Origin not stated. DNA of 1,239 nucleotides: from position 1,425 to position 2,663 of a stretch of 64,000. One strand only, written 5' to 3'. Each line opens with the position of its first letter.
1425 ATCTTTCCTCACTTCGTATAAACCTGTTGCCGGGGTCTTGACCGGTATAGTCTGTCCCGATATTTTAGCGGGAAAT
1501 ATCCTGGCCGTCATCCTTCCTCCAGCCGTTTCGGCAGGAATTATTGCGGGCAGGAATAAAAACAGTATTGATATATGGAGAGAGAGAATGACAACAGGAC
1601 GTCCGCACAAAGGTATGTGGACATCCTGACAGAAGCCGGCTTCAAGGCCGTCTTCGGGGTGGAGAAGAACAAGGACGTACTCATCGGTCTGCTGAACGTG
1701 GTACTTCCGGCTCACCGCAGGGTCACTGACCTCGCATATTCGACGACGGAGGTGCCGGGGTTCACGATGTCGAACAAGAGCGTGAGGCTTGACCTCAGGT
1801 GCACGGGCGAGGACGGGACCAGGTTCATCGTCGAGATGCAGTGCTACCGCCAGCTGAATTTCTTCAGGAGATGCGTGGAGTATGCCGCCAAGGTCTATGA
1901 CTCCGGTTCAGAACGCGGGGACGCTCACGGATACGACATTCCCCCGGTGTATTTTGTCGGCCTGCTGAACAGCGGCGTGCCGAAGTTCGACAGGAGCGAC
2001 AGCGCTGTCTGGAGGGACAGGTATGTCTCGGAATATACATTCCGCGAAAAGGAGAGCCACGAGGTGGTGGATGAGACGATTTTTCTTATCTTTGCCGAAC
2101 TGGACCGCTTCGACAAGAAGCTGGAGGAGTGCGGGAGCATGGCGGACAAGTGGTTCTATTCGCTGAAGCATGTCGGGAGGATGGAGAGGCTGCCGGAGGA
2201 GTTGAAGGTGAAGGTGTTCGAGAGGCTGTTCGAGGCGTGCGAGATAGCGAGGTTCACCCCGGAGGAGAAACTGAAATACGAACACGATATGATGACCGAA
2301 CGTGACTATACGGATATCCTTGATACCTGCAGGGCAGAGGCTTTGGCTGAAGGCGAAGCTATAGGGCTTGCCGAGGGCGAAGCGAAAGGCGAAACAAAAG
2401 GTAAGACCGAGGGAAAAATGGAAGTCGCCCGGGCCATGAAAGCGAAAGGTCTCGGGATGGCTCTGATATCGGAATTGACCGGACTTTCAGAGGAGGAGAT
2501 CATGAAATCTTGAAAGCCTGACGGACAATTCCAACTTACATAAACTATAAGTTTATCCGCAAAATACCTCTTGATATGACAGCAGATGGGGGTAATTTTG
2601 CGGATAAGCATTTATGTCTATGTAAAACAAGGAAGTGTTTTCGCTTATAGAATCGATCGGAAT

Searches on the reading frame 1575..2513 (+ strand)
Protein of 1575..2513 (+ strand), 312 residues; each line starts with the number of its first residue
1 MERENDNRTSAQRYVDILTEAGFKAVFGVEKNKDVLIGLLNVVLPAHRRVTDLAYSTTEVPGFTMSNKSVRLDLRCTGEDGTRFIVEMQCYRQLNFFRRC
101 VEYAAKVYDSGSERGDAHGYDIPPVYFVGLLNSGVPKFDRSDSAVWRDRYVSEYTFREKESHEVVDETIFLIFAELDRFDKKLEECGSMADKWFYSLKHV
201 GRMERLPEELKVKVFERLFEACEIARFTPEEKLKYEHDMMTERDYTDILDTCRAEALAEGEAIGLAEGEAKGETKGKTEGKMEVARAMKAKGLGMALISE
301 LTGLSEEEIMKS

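Call 7: search_protein_families(library=pfam, proteins=[window:1575-2513:+])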
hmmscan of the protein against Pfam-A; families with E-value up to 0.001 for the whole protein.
window:1575-2513:+ (312 aa): 1 family
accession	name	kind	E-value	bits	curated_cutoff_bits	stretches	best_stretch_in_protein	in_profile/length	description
PF12784.13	PDDEXK_2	-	2e-45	155.7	27.4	1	22-250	6-227/229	PD-(D/E)XK nuclease family transposase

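Call 13: find_encoding_contigs(protein=window:1575-2513:+, flank=10000, max_places=10)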
Protein window:1575-2513:+ (312 aa): 23 contigs read that carry it; 4 places shown.
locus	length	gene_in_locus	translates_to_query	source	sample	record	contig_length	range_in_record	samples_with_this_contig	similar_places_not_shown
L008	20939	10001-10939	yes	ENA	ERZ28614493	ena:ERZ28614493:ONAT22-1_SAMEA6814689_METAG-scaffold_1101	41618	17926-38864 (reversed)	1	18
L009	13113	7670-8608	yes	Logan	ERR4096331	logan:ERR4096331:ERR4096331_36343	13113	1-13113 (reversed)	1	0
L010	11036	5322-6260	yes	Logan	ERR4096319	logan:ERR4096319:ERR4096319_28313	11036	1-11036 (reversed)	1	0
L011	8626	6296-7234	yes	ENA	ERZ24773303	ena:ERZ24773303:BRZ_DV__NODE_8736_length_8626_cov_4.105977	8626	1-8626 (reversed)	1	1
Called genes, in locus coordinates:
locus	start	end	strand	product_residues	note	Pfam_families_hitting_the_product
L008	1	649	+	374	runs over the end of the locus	PF00712:DNA_pol3_beta, PF02767:DNA_pol3_beta_2, PF02768:DNA_pol3_beta_3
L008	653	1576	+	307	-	PF00929:RNase_T, PF20600:ExoX-like_C (weak)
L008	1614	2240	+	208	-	-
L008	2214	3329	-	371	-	PF01497:Peripla_BP_2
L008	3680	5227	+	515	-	PF03486:HI0933_like, PF22780:HI0933_like_1st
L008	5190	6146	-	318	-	PF03279:Lip_A_acyltrans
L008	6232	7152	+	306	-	PF02485:Branch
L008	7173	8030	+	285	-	PF05045:RgpF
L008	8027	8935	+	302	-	PF05704:Caps_synth, PF04488:Gly_transf_sug (weak)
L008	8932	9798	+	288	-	PF05045:RgpF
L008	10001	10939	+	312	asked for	PF12784:PDDEXK_2, PF27070:HTH_Rpn_C (weak)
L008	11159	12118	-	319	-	-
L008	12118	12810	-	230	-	-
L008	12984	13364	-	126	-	PF01266:DAO (weak), PF13450:NAD_binding_8, PF01593:Amino_oxidase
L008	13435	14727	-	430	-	PF13692:Glyco_trans_1_4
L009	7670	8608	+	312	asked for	PF12784:PDDEXK_2, PF27070:HTH_Rpn_C (weak)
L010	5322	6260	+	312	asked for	PF12784:PDDEXK_2, PF27070:HTH_Rpn_C (weak)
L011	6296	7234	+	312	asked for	PF12784:PDDEXK_2, PF27070:HTH_Rpn_C (weak)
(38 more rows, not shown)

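Call 27: find_homologous_proteins(query=window:1575-2513:+, max_evalue=1e-30)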
Query window:1575-2513:+ (312 aa): 647 proteins with E <= 1e-30 among 3722 candidates; the best 120 are listed.
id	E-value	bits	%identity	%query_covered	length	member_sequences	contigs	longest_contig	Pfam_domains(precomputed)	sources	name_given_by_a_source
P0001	3.4e-195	665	95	100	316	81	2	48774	PF12784.14,PF27070.1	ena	-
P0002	1.1e-194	664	95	100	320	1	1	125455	PF12784.14,PF27070.1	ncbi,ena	-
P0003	2.5e-191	653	94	100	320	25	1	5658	PF12784.14,PF27070.1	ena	-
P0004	6.0e-189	645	93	100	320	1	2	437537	PF12784.14,PF27070.1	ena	-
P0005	6.1e-189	645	93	100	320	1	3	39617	PF12784.14,PF27070.1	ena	-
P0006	7.3e-189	644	93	100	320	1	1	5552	PF12784.14,PF27070.1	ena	-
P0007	1.7e-188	643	93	100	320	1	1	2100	PF12784.14,PF27070.1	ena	-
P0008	2.4e-188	643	92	100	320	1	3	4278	PF12784.14,PF27070.1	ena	-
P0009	4.4e-188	642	92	100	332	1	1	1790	PF12784.14,PF27070.1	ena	-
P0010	4.5e-188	642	92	100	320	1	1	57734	PF12784.14,PF27070.1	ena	-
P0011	6.1e-188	641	92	100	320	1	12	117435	PF12784.14,PF27070.1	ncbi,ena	-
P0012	1.6e-187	640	92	100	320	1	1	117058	PF12784.14,PF27070.1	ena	-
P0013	1.6e-186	637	92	100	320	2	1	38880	PF12784.14,PF27070.1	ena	-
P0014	4.0e-186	635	92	100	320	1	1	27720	PF12784.14,PF27070.1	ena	-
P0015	4.8e-186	635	92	100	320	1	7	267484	PF12784.14,PF27070.1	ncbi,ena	-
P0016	8.9e-183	624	92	100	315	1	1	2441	PF12784.14,PF27070.1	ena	-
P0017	8.4e-178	608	87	100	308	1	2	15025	PF12784.14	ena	-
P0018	3.8e-177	606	87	100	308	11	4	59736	PF12784.14,PF27070.1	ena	-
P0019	9.0e-177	605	86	100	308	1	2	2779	PF12784.14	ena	-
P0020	1.1e-175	601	86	100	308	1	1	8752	PF12784.14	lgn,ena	-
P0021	4.5e-174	596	86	100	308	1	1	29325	PF12784.14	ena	-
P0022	1.1e-173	595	83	100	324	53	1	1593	PF12784.14,PF27070.1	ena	-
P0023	2.7e-173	593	85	100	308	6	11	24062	PF12784.14,PF27070.1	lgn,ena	-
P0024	1.3e-171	588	84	100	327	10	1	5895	PF12784.14,PF27070.1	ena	-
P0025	5.7e-170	582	85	100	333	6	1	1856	PF12784.14,PF27070.1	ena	-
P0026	5.7e-169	579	83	100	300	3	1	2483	PF12784.14,PF27070.1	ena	-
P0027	1.5e-168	578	84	100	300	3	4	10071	PF12784.14,PF27070.1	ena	-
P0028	4.1e-168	576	83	100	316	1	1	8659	PF12784.14,PF27070.1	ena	-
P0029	6.3e-167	572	84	100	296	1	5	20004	PF12784.14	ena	-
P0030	7.8e-166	569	83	100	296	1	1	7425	PF12784.14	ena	-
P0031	1.7e-158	545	81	96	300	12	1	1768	PF12784.14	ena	-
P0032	2.8e-157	541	78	96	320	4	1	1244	PF12784.14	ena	-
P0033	1.1e-156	539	75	100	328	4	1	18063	PF12784.14,PF27070.1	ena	-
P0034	4.8e-155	533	78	100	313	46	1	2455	PF12784.14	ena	-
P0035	3.5e-152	524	74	99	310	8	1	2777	PF12784.14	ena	-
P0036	4.0e-152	524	73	99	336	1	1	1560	PF12784.14,PF27070.1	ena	-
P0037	7.3e-151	520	76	96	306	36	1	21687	PF12784.14,PF27070.1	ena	-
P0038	5.4e-149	514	89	79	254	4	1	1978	PF12784.14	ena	-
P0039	3.5e-148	511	93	79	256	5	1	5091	PF12784.14,PF27070.1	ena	-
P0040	4.3e-147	507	73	98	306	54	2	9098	PF12784.14,PF27070.1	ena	-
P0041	1.9e-146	505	72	98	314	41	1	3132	PF12784.14,PF27070.1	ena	-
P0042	1.1e-145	503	96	73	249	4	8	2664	PF12784.14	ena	-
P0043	5.2e-145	500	95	73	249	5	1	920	PF12784.14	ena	-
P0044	7.2e-145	500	76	98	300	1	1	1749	PF12784.14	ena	-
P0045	1.3e-132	460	68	96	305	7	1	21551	PF12784.14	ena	-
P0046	1.7e-132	459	82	80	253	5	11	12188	PF12784.14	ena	-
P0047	4.7e-132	458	99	60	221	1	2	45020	PF12784.14,PF27070.1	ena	-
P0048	6.2e-132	458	66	99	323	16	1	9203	PF12784.14,PF27070.1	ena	-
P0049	1.2e-131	457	98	60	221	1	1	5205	PF12784.14,PF27070.1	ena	-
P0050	3.6e-131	455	98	60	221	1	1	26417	PF12784.14,PF27070.1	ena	-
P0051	3.7e-130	452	65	96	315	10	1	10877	PF12784.14,PF27070.1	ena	-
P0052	1.3e-129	450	97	60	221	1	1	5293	PF12784.14,PF27070.1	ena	-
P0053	4.0e-129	448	65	96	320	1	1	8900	PF12784.14,PF27070.1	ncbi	-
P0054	2.0e-125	436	68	96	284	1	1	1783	PF12784.14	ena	-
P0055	1.1e-123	430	67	99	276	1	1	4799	PF12784.14,PF27070.1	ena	-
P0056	4.0e-122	425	92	60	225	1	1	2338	PF12784.14,PF27070.1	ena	-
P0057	1.4e-120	420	63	98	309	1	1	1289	PF12784.14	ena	-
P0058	3.4e-119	416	64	97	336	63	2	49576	PF12784.14,PF27070.1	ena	-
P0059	4.3e-119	415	61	97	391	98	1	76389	PF12784.14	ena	-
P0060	9.4e-118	411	67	95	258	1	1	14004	PF12784.14,PF27070.1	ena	-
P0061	1.9e-117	410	63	97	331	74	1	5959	PF12784.14,PF27070.1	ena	-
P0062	2.3e-117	410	61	97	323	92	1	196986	PF12784.14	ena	-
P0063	8.4e-117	408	63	97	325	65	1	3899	PF12784.14,PF27070.1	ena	-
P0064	1.6e-116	407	59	97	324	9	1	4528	PF12784.14,PF27070.1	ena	-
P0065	5.0e-116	405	59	96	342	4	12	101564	PF12784.14,PF27070.1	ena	-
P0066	3.1e-115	403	61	99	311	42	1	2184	PF12784.14,PF27070.1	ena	-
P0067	8.2e-115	401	61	99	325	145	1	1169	PF12784.14,PF27070.1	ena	-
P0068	1.6e-114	400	60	96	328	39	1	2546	PF12784.14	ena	-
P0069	2.4e-114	400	60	96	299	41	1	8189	PF12784.14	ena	-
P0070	3.1e-114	399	63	96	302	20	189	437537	PF12784.14,PF27070.1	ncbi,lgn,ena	-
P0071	3.2e-114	399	60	96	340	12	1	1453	PF12784.14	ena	-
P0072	4.5e-114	399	58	96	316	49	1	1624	PF12784.14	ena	-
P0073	6.1e-114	398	55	96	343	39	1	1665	PF12784.14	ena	-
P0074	8.7e-114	398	59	99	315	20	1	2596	PF12784.14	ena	-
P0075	1.7e-113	397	63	97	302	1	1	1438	PF12784.14,PF27070.1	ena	-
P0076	2.4e-113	397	60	96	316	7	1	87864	PF12784.14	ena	-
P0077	3.0e-113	396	60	96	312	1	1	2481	PF12784.14,PF27070.1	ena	-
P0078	3.8e-113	396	87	60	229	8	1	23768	PF12784.14,PF27070.1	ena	-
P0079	3.9e-113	396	59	96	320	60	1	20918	PF12784.14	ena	-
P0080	1.8e-112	394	59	96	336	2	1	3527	PF12784.14,PF27070.1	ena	-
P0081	1.9e-112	394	59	96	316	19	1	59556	PF12784.14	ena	-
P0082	2.1e-112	393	58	96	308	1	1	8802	PF12784.14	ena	-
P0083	3.3e-112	393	60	96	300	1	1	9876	PF12784.14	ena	-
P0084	3.7e-112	393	58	96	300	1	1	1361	PF12784.14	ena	-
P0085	5.3e-112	392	59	96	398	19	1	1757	PF12784.14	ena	-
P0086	1.3e-111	391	62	97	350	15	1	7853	PF12784.14,PF27070.1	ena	-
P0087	1.6e-111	391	99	57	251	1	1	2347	PF12784.14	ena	-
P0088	2.9e-111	390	58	97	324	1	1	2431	PF12784.14,PF27070.1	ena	-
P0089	6.9e-111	388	58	96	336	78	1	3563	PF12784.14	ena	-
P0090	1.3e-109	384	58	97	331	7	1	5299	PF12784.14,PF27070.1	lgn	-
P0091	3.5e-109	383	59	96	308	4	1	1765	PF12784.14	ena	-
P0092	3.8e-109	383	57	97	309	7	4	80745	PF12784.14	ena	-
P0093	5.5e-109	382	61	96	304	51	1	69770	PF12784.14,PF27070.1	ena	-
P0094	1.3e-107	378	58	96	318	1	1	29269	PF12784.14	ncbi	-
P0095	1.6e-107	377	57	96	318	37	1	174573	PF12784.14,PF27070.1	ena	-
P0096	8.0e-107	375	57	100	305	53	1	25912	PF12784.14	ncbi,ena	-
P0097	1.3e-106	374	73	72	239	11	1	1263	PF12784.14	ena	-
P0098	1.9e-106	374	57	99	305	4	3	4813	PF12784.14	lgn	-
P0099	2.7e-106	373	89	62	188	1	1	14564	PF12784.14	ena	-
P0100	3.1e-106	373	56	98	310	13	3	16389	PF12784.14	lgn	-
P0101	4.6e-106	373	53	97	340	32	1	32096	PF12784.14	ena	-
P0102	4.7e-106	373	55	98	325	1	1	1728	PF12784.14,PF27070.1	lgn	-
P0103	2.7e-105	370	54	97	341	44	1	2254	PF12784.14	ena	-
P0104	6.3e-105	369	58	96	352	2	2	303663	PF12784.14,PF27070.1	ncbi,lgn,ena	-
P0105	7.9e-105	369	59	96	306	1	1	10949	PF12784.14,PF09811.15,PF27070.1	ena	-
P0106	1.3e-104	368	58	97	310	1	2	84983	PF12784.14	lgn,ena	-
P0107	6.4e-104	366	54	98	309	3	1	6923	PF12784.14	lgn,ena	-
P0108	7.6e-104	365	59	97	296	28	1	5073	PF12784.14,PF27070.1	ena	-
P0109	3.4e-103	363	57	96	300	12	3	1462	PF12784.14,PF27070.1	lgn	-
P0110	9.8e-103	362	54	99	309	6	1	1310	PF12784.14,PF27070.1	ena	-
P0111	9.9e-103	362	51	94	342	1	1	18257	PF12784.14,PF27070.1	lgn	-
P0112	3.0e-102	360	60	90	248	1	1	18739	PF12784.14,PF27070.1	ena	-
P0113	1.4e-101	358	56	96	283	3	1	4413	PF12784.14,PF27070.1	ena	-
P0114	7.0e-101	356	55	98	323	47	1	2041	PF12784.14,PF27070.1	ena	-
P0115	3.4e-100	353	57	96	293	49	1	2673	PF12784.14,PF27070.1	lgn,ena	-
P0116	4.4e-100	353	57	96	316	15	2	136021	PF12784.14,PF27070.1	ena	-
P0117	8.9e-100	352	56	99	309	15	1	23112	PF12784.14,PF27070.1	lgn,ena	-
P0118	9.6e-100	352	54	97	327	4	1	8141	PF12784.14,PF27070.1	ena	-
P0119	1.1e-99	352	53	97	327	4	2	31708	PF12784.14,PF27070.1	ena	-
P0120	1.2e-99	351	55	97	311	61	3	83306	PF12784.14,PF27070.1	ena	-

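Call 29: find_encoding_contigs(protein=P0002, flank=10000, max_places=4)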
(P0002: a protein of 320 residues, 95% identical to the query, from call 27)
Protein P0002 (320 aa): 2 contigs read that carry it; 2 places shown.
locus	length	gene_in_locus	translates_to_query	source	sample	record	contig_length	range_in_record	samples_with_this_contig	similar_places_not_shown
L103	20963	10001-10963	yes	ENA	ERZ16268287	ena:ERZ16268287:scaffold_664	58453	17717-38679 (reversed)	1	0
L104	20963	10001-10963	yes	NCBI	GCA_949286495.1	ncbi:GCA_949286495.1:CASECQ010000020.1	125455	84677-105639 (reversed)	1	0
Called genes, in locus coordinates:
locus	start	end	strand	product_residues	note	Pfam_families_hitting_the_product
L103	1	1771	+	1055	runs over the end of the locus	PF13620:CarboxypepD_reg, PF13715:CarbopepD_reg_2, PF07715:Plug, PF00593:TonB_dep_Rec_b-barrel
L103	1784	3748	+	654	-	PF14322:SusD-like_3, PF07980:SusD_RagB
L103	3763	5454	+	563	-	PF22680:Glyco_hydro_123_N_2, PF13320:GH123_cat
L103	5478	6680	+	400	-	PF13004:BACON (weak), PF09603:Fib_succ_major (weak)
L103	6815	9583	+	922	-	PF00326:Peptidase_S9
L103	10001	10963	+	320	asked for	PF12784:PDDEXK_2, PF27070:HTH_Rpn_C (weak)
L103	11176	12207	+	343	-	PF01156:IU_nuc_hydro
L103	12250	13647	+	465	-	PF01408:GFO_IDH_MocA, PF21252:Glyco_hydro_109_C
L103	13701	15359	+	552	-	PF22680:Glyco_hydro_123_N_2, PF19543:GH123_N (weak), PF13320:GH123_cat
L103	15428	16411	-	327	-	PF01509:TruB_N, PF16198:TruB_C_2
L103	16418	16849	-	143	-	PF02502:LacAB_rpiB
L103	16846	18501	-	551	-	PF00749:tRNA-synt_1c, PF19269:Anticodon_2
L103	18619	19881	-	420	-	PF00091:Tubulin, PF12327:FtsZ_C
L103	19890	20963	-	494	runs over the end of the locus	PF11104:PilM_2 (faint), PF06723:MreB_Mbl, PF14450:FtsA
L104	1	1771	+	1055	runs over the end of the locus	PF13620:CarboxypepD_reg, PF13715:CarbopepD_reg_2, PF07715:Plug, PF00593:TonB_dep_Rec_b-barrel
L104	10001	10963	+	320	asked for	PF12784:PDDEXK_2, PF27070:HTH_Rpn_C (weak)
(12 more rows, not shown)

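Call 30: find_encoding_contigs(protein=P0004, flank=10000, max_places=4)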
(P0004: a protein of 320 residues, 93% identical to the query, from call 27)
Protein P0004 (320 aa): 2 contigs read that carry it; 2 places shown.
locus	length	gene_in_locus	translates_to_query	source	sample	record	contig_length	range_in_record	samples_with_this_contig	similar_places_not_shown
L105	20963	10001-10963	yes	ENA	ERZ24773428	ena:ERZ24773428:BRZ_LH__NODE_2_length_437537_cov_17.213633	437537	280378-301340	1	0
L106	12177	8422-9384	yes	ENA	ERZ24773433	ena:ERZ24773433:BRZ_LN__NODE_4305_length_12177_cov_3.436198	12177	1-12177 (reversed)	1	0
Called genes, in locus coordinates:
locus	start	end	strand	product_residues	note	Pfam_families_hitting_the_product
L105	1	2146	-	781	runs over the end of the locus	PF00912:Transgly, PF00905:Transpeptidase, PF06832:BiPBP_C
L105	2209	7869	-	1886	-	PF11974:bMG3, PF01835:MG2, PF17972:bMG5, PF17962:bMG6, PF07703:A2M_BRD, PF00207:A2M, PF17973:bMG10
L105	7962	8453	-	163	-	-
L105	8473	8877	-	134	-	-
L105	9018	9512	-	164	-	-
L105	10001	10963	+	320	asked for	PF12784:PDDEXK_2, PF27070:HTH_Rpn_C (weak)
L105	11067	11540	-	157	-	-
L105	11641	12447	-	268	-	-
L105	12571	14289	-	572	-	-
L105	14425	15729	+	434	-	PF00158:Sigma54_activat, PF14532:Sigma54_activ_2, PF25601:AAA_lid_14, PF02954:HTH_8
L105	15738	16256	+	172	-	PF04390:LptE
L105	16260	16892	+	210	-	-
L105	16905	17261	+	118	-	PF03840:SecG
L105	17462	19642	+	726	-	PF23569:NBD_SMAX1 (weak), PF00004:AAA, PF17871:AAA_lid_9, PF00158:Sigma54_activat (weak), PF00004:AAA, PF07724:AAA_2, PF07728:AAA_5, PF10431:ClpB_D2-small, +8 more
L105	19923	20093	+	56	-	-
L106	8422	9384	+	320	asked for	PF12784:PDDEXK_2, PF27070:HTH_Rpn_C (weak)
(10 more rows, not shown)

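Call 31: find_encoding_contigs(protein=P0011, flank=10000, max_places=6)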
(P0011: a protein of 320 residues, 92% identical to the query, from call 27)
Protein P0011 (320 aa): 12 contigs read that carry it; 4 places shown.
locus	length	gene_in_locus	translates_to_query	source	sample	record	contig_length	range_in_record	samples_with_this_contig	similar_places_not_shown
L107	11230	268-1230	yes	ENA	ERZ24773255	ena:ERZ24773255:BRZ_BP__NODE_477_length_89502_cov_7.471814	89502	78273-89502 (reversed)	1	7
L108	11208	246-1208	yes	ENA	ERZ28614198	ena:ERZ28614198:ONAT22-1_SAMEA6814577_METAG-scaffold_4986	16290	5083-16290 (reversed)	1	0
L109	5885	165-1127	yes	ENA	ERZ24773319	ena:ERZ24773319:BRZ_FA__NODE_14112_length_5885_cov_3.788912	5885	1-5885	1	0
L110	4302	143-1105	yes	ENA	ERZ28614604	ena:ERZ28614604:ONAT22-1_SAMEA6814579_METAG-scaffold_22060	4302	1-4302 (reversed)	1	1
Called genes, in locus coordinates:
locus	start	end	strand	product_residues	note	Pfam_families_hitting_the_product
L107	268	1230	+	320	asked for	PF12784:PDDEXK_2, PF27070:HTH_Rpn_C (weak)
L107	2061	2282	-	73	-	-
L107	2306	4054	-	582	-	PF08238:Sel1 (faint)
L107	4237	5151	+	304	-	PF01609:DDE_Tnp_1 (weak), PF13612:DDE_Tnp_1_3 (weak)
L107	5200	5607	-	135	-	-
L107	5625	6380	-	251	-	PF20234:DUF6591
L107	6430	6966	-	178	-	-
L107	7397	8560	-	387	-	PF01636:APH (faint), PF07714:PK_Tyr_Ser-Thr, PF00069:Pkinase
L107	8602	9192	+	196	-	-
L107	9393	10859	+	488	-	PF07690:MFS_1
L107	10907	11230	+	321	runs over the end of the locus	PF00480:ROK, PF01869:BcrAD_BadFG (weak)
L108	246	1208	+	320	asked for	PF12784:PDDEXK_2, PF27070:HTH_Rpn_C (weak)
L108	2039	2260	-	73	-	-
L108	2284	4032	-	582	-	PF08238:Sel1 (faint)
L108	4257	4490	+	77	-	-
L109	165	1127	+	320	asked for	PF12784:PDDEXK_2, PF27070:HTH_Rpn_C (weak)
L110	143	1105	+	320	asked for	PF12784:PDDEXK_2, PF27070:HTH_Rpn_C (weak)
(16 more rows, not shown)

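Call 41: find_encoding_contigs(protein=P0070, flank=3000, max_places=10)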
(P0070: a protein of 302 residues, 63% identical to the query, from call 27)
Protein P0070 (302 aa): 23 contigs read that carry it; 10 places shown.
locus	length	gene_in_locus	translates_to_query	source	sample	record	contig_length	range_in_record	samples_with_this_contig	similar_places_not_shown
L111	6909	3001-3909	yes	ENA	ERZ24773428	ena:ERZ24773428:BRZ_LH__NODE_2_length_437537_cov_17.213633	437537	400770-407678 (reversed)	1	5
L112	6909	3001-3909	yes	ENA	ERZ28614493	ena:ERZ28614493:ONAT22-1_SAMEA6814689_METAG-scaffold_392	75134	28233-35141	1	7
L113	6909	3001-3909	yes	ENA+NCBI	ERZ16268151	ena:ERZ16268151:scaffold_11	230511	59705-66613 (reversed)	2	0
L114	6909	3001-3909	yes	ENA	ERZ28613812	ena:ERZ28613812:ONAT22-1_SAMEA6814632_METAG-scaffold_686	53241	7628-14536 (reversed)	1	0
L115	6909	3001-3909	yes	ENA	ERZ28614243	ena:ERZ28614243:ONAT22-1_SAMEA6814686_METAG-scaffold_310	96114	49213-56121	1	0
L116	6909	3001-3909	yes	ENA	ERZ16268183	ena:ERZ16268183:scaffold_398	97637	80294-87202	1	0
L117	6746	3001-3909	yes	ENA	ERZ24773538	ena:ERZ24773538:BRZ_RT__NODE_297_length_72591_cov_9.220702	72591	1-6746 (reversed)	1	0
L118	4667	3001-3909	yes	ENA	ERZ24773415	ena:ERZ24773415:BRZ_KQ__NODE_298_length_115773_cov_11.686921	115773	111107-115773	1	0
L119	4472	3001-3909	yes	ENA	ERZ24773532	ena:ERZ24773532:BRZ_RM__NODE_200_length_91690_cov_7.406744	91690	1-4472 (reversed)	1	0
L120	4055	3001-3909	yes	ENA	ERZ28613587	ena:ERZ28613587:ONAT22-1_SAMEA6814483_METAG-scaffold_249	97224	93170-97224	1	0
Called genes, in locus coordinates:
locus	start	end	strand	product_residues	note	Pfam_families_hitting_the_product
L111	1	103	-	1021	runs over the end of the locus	PF13715:CarbopepD_reg_2, PF07715:Plug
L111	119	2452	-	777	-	PF13385:Laminin_G_3, PF00754:F5_F8_type_C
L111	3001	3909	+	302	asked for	PF12784:PDDEXK_2, PF27070:HTH_Rpn_C (weak)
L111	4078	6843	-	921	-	PF07581:Glug (faint)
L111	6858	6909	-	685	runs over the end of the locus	PF18942:DUF5689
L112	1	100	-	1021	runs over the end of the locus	PF13715:CarbopepD_reg_2, PF07715:Plug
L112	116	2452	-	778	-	PF13385:Laminin_G_3, PF00754:F5_F8_type_C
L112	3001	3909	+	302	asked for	PF12784:PDDEXK_2, PF27070:HTH_Rpn_C (weak)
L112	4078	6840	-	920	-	-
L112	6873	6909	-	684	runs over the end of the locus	PF13004:BACON (faint), PF18942:DUF5689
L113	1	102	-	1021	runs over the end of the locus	PF13715:CarbopepD_reg_2, PF07715:Plug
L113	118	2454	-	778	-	PF13385:Laminin_G_3, PF00754:F5_F8_type_C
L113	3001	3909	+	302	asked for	PF12784:PDDEXK_2, PF27070:HTH_Rpn_C (weak)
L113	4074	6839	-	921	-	PF07581:Glug (faint)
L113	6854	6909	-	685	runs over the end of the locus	PF18942:DUF5689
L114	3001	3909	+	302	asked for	PF12784:PDDEXK_2, PF27070:HTH_Rpn_C (weak)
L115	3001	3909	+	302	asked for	PF12784:PDDEXK_2, PF27070:HTH_Rpn_C (weak)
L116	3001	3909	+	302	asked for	PF12784:PDDEXK_2, PF27070:HTH_Rpn_C (weak)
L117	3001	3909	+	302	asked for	PF12784:PDDEXK_2, PF27070:HTH_Rpn_C (weak)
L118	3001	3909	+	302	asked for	PF12784:PDDEXK_2, PF27070:HTH_Rpn_C (weak)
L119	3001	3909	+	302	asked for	PF12784:PDDEXK_2, PF27070:HTH_Rpn_C (weak)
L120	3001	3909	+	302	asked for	PF12784:PDDEXK_2, PF27070:HTH_Rpn_C (weak)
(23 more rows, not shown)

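Call 42: find_encoding_contigs(protein=P0018, flank=5000, max_places=6)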
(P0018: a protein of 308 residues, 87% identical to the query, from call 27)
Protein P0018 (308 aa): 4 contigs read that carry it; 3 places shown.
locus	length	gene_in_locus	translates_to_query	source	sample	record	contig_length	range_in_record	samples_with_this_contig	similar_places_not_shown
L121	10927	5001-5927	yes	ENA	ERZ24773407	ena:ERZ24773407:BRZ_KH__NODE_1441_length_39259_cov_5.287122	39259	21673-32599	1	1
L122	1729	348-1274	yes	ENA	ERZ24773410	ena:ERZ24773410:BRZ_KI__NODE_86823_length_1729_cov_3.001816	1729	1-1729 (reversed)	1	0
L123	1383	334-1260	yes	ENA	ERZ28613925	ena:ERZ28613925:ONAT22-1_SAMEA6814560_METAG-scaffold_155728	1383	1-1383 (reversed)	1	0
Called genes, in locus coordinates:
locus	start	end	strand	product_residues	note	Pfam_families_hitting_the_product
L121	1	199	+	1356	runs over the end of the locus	PF20041:DUF6443, PF25023:TEN_YD-shell, PF15659:Toxin-JAB1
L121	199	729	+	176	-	-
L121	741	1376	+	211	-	-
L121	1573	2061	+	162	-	-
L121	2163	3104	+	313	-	-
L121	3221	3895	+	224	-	-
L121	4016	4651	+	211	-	-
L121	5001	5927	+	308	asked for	PF12784:PDDEXK_2, PF27070:HTH_Rpn_C (weak)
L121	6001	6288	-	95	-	-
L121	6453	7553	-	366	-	PF08239:SH3_3 (weak), PF18348:SH3_16 (faint), PF00877:NLPC_P60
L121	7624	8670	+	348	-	PF04055:Radical_SAM, PF16199:Radical_SAM_C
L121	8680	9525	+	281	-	PF03372:Exo_endo_phos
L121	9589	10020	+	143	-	PF00507:Oxidored_q4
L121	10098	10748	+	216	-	PF01058:Oxidored_q6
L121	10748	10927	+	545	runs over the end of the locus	PF00329:Complex1_30kDa, PF00346:Complex1_49kDa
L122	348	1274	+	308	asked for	PF12784:PDDEXK_2, PF27070:HTH_Rpn_C (weak)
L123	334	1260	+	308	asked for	PF12784:PDDEXK_2, PF27070:HTH_Rpn_C (weak)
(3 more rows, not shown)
